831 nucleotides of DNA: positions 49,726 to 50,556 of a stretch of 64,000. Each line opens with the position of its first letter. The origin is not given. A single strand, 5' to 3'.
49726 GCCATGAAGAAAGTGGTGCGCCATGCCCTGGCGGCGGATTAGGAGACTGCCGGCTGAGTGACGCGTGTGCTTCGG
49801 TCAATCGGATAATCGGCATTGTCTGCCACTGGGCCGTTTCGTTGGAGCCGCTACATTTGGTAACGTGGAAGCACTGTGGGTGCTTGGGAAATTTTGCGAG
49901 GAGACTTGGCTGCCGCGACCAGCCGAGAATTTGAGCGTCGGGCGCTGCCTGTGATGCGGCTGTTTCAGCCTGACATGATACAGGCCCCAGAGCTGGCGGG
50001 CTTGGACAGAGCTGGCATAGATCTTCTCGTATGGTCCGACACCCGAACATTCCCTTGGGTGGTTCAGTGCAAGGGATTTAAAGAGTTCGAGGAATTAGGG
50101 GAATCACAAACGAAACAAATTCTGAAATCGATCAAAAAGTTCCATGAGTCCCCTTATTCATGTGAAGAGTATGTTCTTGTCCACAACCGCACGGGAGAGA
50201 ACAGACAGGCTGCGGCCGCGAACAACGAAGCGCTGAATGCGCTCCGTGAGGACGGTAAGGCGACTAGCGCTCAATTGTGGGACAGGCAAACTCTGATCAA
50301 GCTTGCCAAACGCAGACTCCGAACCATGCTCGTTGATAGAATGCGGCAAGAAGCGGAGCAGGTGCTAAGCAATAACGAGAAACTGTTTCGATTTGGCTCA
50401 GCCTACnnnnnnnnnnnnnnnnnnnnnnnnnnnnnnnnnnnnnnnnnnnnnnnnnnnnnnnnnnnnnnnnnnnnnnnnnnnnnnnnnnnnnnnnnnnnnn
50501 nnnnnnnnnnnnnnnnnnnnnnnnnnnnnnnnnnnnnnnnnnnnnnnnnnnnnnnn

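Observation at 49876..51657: Lone Mrr-like nuclease-STAND/NACHT fusion with no sensor domain: candidate new anti-phage gene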

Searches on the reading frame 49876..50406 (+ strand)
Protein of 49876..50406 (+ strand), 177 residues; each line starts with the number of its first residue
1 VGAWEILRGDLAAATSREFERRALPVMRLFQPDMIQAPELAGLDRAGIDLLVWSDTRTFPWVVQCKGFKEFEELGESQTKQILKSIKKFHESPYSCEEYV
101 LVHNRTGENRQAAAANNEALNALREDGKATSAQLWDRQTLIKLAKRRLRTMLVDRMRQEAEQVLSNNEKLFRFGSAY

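Call 74: search_solved_structures(query=A4, max_evalue=10, show_alignments=2)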
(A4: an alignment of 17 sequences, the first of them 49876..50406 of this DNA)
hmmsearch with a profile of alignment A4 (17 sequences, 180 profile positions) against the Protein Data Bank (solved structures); distinct sequences matched with E-value up to 10: 1.
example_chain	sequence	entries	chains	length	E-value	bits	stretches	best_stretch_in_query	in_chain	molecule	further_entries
3hhh_A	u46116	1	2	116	0.55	13.1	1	119-149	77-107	Transcriptional regulator, PadR family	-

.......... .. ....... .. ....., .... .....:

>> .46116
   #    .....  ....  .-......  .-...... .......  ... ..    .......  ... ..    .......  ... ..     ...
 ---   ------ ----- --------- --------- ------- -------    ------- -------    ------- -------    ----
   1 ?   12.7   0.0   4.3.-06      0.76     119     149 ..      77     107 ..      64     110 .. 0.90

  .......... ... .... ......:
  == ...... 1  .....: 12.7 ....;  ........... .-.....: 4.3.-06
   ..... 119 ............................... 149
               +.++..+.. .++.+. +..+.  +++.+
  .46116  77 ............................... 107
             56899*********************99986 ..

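Call 82: predict_structure(alignment_id=A4)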
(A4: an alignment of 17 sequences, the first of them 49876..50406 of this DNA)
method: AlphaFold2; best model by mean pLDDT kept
length: 177 residues; sequences in the alignment: 17
mean_pLDDT: 91.2   pTM: 0.83
mean pLDDT of the five models: 91.2, 91.1, 90.8, 90.6, 89.9
residues with pLDDT >= 90: 135; 70-90: 33; 50-70: 8; < 50: 1
segments of 3 or more residues with pLDDT < 50: none
pLDDT, mean of each block of 10 residues (from residue 1): 86 92 96 89 89 94 94 88 97 97 92 96 98 96 95 94 85 54
secondary structure, 60 per line:
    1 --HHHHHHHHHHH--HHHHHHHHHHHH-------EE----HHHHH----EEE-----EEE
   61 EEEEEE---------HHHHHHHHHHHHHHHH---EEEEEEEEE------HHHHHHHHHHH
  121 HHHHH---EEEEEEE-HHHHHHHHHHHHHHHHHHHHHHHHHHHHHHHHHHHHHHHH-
elements in order: H3-13 H16-27 H41-45 E50-52 E58-66 H76-91 E95-103 H110-125 E129-135 H137-176

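Call 86: fold_search(model_id=the predicted structure, library=pdb)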
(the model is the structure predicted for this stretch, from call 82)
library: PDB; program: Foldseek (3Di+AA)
matches with E <= 10: 1084; with E <= 0.001: 0
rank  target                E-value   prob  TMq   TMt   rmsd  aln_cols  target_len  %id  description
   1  7edb_B                4.7e-02  0.93  0.48  0.28   5.1       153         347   13  EcoT38I restriction endonuclease complexed with DNA (released 2022-03-16)
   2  8q3b_E                8.8e-02  0.80  0.42  0.38   6.0       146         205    8  The closed state of the ASFV apo-RNA polymerase (released 2024-02-14)
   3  2bgw_B                8.8e-02  0.57  0.30  0.28   7.3       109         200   15  XPF from Aeropyrum pernix, complex with DNA (released 2005-02-23)
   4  2bhn_C                8.8e-02  0.30  0.26  0.24   9.3       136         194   18  XPF from Aeropyrum pernix (released 2005-02-23)
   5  4a5z_B                9.4e-02  0.90  0.31  0.34   3.9        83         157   14  Structures of MITD1 (released 2012-11-14)
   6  2ymb_D                1.1e-01  0.44  0.32  0.26  12.2       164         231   10  Structures of MITD1 (released 2012-10-24)
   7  4a5z_A                1.1e-01  0.87  0.31  0.35   4.0        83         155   14  Structures of MITD1 (released 2012-11-14)
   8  1y88                  1.4e-01  0.72  0.37  0.36   4.5       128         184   11  Crystal Structure of Protein of Unknown Function AF1548 (released 2004-12-21)
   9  5kaj_I                1.4e-01  0.15  0.19  0.10  12.6       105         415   13  Crystal structure of a dioxygenase in the Crotonase superfamily in P21, A319C mutant (released 2017-06-21)
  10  1j24                  1.5e-01  0.51  0.37  0.45   7.2       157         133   13  Crystal structure of archaeal XPF/Mus81 homolog, Hef from Pyrococcus furiosus, nuclease domain, Ca cocrystal (released 2003-04-22)
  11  7u0h_b                1.6e-01  0.28  0.23  0.10   9.0       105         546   13  State NE1 nucleolar 60S ribosome biogenesis intermediate - Overall model (released 2022-12-14)
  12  5kah_J                1.6e-01  0.15  0.19  0.10  13.1       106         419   13  Crystal structure of a dioxygenase in the Crotonase superfamily in P21, V425T mutant (released 2017-06-21)
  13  4g6u_A                1.7e-01  0.69  0.44  0.38   4.7       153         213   14  CdiA-CT/CdiI toxin and immunity complex from Escherichia coli (released 2012-12-12)
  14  2ymb_C                1.8e-01  0.85  0.29  0.23   3.5        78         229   14  Structures of MITD1 (released 2012-10-24)
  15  7ysz_B                1.8e-01  0.38  0.26  0.17   9.0       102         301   13  Spiroplasma melliferum FtsZ bound to GDP (released 2023-08-16)
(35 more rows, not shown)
